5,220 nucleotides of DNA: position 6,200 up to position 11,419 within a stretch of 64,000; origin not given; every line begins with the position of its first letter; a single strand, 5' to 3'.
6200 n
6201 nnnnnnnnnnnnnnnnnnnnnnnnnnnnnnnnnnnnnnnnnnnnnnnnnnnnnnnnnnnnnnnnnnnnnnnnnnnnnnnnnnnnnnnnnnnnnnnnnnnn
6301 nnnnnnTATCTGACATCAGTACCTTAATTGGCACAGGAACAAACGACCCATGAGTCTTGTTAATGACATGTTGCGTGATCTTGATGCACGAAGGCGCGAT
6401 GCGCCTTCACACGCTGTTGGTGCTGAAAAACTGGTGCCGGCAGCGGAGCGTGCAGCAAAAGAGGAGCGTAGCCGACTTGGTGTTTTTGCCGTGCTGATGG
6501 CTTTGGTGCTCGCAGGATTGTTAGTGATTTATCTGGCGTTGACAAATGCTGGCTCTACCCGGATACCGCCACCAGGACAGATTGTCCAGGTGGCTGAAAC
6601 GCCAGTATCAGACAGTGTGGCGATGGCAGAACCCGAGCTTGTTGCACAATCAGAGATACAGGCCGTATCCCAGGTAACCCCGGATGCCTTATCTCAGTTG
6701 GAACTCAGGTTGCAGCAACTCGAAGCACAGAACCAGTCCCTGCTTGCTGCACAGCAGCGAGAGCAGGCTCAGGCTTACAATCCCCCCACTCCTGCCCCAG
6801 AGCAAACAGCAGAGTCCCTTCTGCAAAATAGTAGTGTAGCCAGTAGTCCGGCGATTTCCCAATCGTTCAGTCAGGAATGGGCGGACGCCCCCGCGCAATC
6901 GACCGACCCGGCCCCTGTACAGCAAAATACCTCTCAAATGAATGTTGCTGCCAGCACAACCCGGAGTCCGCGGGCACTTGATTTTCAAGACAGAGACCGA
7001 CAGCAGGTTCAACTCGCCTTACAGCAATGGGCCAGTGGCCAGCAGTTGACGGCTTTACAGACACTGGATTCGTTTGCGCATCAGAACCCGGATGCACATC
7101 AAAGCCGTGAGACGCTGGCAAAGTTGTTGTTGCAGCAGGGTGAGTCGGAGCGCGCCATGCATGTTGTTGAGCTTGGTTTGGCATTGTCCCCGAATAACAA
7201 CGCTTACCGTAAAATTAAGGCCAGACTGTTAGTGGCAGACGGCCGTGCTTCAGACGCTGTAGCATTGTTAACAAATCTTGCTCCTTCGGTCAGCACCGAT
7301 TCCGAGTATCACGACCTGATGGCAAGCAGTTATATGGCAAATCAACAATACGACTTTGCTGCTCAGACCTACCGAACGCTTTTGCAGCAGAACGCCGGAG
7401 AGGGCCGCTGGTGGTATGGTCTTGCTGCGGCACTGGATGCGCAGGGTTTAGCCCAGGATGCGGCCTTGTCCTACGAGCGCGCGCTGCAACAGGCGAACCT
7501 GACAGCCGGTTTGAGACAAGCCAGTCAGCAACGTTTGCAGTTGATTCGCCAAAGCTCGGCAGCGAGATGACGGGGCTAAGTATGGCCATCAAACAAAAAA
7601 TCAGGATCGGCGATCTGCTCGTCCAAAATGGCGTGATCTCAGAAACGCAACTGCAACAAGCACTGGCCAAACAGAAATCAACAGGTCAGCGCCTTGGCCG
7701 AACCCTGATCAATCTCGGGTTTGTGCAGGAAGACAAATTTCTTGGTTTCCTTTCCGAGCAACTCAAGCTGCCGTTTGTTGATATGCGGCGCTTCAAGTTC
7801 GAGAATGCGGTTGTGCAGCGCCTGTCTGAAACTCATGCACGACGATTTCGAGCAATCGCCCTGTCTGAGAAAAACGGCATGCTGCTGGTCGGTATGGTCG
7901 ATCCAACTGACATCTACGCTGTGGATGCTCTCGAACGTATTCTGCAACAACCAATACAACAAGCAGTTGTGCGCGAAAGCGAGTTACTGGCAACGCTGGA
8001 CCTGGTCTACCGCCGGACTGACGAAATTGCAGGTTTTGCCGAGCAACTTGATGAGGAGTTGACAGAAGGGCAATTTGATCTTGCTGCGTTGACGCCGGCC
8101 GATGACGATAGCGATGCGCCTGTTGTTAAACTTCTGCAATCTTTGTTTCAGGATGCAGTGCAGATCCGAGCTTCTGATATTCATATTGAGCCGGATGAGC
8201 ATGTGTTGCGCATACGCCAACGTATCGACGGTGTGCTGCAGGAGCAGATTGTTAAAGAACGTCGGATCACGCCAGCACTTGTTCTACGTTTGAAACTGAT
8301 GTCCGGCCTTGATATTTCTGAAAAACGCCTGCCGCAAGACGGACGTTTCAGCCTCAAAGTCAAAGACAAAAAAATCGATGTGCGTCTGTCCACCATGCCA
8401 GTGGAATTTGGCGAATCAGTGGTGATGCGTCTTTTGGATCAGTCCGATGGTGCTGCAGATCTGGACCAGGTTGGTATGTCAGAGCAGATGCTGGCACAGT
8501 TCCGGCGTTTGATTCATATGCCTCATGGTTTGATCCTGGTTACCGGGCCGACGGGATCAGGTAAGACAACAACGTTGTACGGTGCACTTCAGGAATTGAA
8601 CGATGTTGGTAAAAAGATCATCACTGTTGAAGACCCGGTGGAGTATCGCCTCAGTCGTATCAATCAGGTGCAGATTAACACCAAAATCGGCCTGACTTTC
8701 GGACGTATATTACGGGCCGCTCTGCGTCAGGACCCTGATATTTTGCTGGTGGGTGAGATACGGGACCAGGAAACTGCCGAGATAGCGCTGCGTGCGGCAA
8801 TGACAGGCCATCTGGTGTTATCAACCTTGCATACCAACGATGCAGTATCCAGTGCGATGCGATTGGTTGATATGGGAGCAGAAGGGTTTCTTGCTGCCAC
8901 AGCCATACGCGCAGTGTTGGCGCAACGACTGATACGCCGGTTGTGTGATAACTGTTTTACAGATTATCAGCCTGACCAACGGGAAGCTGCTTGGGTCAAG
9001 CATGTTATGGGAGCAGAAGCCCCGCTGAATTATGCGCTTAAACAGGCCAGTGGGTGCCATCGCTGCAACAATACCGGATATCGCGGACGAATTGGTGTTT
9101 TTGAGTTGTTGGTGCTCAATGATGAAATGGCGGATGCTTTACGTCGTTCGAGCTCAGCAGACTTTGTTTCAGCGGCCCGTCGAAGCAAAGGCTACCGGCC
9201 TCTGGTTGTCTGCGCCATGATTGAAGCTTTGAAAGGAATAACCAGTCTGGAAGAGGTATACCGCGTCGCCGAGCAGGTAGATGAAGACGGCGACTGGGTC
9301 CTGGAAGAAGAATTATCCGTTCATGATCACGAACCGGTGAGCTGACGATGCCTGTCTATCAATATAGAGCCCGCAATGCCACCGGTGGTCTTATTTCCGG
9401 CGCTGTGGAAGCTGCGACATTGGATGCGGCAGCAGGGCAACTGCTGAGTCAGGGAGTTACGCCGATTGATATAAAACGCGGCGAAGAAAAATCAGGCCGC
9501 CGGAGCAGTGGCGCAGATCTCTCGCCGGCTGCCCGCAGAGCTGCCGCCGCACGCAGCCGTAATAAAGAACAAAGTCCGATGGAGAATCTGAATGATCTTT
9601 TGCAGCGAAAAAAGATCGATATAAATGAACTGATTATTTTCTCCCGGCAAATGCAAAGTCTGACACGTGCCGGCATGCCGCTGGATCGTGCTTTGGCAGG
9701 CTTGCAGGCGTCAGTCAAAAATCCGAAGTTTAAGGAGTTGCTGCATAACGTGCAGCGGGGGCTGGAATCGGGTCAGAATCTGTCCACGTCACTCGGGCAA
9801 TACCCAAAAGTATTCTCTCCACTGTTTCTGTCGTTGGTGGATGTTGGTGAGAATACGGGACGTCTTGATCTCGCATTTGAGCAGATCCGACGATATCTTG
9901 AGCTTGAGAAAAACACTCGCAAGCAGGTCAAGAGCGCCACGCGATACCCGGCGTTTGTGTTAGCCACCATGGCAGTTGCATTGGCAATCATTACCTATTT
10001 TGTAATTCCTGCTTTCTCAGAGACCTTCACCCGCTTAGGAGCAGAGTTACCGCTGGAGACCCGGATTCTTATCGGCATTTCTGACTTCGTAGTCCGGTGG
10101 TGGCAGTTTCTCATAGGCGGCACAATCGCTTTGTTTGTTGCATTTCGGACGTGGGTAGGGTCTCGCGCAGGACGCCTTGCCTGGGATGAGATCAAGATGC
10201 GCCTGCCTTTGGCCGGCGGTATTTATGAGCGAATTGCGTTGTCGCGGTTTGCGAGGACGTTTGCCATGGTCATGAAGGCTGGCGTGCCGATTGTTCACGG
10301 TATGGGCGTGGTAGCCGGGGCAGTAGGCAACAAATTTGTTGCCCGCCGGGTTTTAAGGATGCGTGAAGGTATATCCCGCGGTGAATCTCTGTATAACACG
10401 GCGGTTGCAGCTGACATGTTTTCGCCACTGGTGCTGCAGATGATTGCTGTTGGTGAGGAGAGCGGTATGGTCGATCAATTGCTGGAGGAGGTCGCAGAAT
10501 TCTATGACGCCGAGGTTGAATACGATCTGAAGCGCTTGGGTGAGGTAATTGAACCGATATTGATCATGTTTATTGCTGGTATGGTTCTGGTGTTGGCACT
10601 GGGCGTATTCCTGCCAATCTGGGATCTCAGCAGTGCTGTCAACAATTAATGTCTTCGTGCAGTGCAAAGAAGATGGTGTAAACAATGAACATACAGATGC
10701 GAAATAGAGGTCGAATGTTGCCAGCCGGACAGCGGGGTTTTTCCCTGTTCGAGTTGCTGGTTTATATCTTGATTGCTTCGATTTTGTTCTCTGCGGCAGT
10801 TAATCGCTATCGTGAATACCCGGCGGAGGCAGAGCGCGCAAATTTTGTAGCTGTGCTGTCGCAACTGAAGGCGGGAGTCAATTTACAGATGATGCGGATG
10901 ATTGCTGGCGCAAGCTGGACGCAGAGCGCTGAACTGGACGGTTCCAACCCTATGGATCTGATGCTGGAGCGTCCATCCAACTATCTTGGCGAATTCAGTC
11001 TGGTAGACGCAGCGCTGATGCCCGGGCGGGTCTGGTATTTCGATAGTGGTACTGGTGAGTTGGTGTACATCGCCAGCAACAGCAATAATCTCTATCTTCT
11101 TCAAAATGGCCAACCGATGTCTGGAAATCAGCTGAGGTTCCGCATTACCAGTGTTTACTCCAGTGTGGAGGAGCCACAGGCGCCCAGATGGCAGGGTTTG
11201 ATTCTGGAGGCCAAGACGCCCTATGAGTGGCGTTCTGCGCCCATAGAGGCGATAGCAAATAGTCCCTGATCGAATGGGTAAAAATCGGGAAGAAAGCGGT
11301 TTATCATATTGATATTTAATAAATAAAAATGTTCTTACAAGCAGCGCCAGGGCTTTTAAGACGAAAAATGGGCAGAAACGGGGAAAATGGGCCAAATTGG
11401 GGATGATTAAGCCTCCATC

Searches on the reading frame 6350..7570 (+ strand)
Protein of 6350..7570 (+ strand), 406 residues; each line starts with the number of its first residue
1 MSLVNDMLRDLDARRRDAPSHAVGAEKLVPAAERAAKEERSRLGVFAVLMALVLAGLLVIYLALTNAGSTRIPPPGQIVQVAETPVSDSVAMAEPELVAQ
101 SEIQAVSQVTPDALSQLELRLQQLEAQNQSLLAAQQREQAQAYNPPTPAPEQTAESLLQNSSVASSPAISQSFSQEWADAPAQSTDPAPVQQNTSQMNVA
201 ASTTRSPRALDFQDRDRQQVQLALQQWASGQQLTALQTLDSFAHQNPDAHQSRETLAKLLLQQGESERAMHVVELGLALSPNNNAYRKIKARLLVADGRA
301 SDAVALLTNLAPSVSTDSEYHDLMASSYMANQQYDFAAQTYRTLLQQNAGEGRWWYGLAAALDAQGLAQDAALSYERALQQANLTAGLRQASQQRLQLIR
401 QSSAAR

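Call 8: search_protein_families(library=ncbifam, proteins=[window:6350-7570:+], max_evalue=0.001)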
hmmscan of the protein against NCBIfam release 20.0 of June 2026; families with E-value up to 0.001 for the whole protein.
window:6350-7570:+ (406 aa): 7 families
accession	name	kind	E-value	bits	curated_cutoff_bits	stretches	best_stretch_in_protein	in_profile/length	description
TIGR02917.1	PEP_TPR_lipo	equivalog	3.4e-11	41.8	312.2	1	216-381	600-765/899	XrtA/PEP-CTERM system TPR-repeat protein PrsT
NF040959.1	MamA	equivalog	8e-07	28.7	200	1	211-379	30-200/204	magnetosome protein MamA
NF052415.1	T3SS_chap_SctY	equivalog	8.9e-07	29.4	70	1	255-346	11-105/106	type III secretion apparatus assembly chaperone SctY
TIGR02552.1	LcrH_SycD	equivalog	7.5e-06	25.7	104.8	0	328-380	28-80/136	SycD/LcrH family type III secretion system chaperone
TIGR02521.1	type_IV_pilW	equivalog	2.5e-05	24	154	1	203-285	18-100/234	type IV pilus biogenesis/stability protein PilW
TIGR03939.1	PGA_TPR_OMP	equivalog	0.00023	19.5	366.65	1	219-325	123-228/800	poly-beta-1,6 N-acetyl-D-glucosamine export porin PgaA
NF011721.1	PRK15174.1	equivalog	0.00086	17.6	1200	1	206-389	66-249/656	Vi polysaccharide transport protein VexE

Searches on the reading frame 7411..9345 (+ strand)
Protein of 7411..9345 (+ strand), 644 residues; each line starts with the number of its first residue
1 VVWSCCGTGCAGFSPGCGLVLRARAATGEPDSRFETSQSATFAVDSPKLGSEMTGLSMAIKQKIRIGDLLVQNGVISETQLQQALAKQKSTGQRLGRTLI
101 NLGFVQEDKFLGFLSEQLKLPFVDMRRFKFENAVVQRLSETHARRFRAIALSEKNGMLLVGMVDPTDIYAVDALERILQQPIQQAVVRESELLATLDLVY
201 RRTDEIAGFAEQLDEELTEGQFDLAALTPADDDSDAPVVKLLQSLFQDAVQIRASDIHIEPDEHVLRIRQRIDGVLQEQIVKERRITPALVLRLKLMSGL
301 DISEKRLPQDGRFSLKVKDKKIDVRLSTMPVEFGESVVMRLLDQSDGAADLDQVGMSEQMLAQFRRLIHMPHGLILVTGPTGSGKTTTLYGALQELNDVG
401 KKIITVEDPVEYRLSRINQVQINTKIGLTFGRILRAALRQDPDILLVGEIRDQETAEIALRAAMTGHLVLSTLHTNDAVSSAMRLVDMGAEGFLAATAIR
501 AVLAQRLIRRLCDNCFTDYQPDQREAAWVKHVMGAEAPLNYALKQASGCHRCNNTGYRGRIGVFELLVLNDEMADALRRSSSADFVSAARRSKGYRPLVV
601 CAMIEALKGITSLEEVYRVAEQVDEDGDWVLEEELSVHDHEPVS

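Call 8: search_protein_families(library=ncbifam, proteins=[window:7411-9345:+], max_evalue=0.001)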
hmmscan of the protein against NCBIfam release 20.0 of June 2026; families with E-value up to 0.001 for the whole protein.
window:7411-9345:+ (644 aa): 24 families
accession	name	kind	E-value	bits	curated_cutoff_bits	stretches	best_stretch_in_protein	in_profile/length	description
TIGR02538.1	type_IV_pilB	equivalog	9.4e-170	565.9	675.65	1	66-621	2-563/564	type IV-A pilus assembly ATPase PilB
TIGR02533.1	type_II_gspE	equivalog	4.2e-167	556.7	630.25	1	136-619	2-485/486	type II secretion system ATPase GspE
NF007755.0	PRK10436.1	equivalog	4.8e-137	457.4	617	1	143-622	14-461/465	type II secretion system protein GspE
NF053534.1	T4PilAsmATPsTfpB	equivalog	1.8e-130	436.1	850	1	105-620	63-582/584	type IV pilus assembly ATPase TfpB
NF041000.1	ATPase_ComGA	equivalog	1.6e-77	260.1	300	1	244-509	2-266/267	competence type IV pilus ATPase ComGA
TIGR01420.1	pilT_fam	subfamily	1.5e-52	179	319.1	1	242-508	2-260/343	PilT/PilU family type 4a pilus ATPase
TIGR02525.1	plasmid_TraJ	equivalog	3.3e-27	95.4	368.3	1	336-498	119-282/372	plasmid transfer ATPase TraJ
NF053729.1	c-di-GMP_motif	domain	1.3e-21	76.1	38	1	65-117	1-53/53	cyclic di-GMP-binding domain-containing protein, MshE-related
TIGR02524.1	dot_icm_DotB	equivalog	7.6e-21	74.7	463.3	1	371-491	133-263/358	Dot/Icm type IV secretion system ATPase DotB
NF058587.1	archaellum_moto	equivalog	5.6e-19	68.3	550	1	359-485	262-393/527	archaellum flagellar ATPase motor FlaI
TIGR02782.1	TrbB_P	equivalog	3.3e-18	66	304.55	1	361-491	126-258/303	P-type conjugative transfer ATPase TrbB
NF012033.0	PRK15489.1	equivalog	1.1e-17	63.5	537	1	60-205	487-632/703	glycosyl transferase family protein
TIGR03819.1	heli_sec_ATPase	hypoth_equivalog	4.2e-17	62.4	373.15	1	289-505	98-317/340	TadA family conjugal transfer-associated ATPase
TIGR02788.1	VirB11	equivalog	1.5e-16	60.3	249.95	1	358-491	130-268/308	P-type DNA transfer ATPase VirB11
NF010469.0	PRK13894.1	subfamily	5.2e-16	58.9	508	1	371-486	148-265/320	conjugal transfer ATPase TrbB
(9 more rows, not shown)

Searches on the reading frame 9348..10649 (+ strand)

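Call 8: search_protein_families(library=ncbifam, proteins=[window:9348-10649:+], max_evalue=0.001)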
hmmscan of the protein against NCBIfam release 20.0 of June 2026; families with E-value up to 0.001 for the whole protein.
window:9348-10649:+ (433 aa): 6 families
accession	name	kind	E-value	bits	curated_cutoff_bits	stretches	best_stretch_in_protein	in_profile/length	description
TIGR02120.1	GspF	equivalog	7.8e-95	318.4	424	1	4-431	1-401/401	type II secretion system inner membrane protein GspF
NF052607.1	T4PiliAsmPilCThrm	equivalog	2.5e-90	303.5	700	2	85-427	58-400/406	type IV pilus assembly protein PilC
NF052606.1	T4PiliAsmPilCMyx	equivalog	2e-79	267.4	700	1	43-431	29-418/419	type IV pilus assembly protein PilC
NF007861.0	PRK10573.1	equivalog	1.1e-73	248.7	401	1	49-431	15-398/401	protein transport protein HofC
NF047826.1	T3SSXpsF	equivalog_domain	5.2e-65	219.8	650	2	74-431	47-404/405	type II secretion system protein XpsF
NF041012.2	T4P_ComGB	equivalog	2.5e-39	135.6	240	1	98-427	6-330/332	competence type IV pilus assembly protein ComGB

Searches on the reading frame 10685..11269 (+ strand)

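Call 8: search_protein_families(library=ncbifam, proteins=[window:10685-11269:+], max_evalue=0.001)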
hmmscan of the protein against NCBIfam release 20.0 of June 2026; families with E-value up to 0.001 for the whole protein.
window:10685-11269:+ (194 aa): 2 families
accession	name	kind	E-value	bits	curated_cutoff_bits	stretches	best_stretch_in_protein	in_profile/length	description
TIGR01708.2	typeII_sec_gspH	equivalog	0.00014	21.9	80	1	16-63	1-52/169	type II secretion system minor pseudopilin GspH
NF007862.0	PRK10574.1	equivalog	0.00019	21.6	138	1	16-70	4-58/145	prepilin peptidase-dependent pilin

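Call 83: search_protein_families(library=pfam, proteins=[window:10685-11269:+], max_evalue=0.01)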
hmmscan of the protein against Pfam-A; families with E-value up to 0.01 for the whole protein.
window:10685-11269:+ (194 aa): 1 family
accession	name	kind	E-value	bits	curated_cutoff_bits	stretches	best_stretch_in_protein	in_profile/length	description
PF07963.17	N_methyl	-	4.4e-06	26.5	21.2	1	15-38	3-26/27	Prokaryotic N-terminal methylation motif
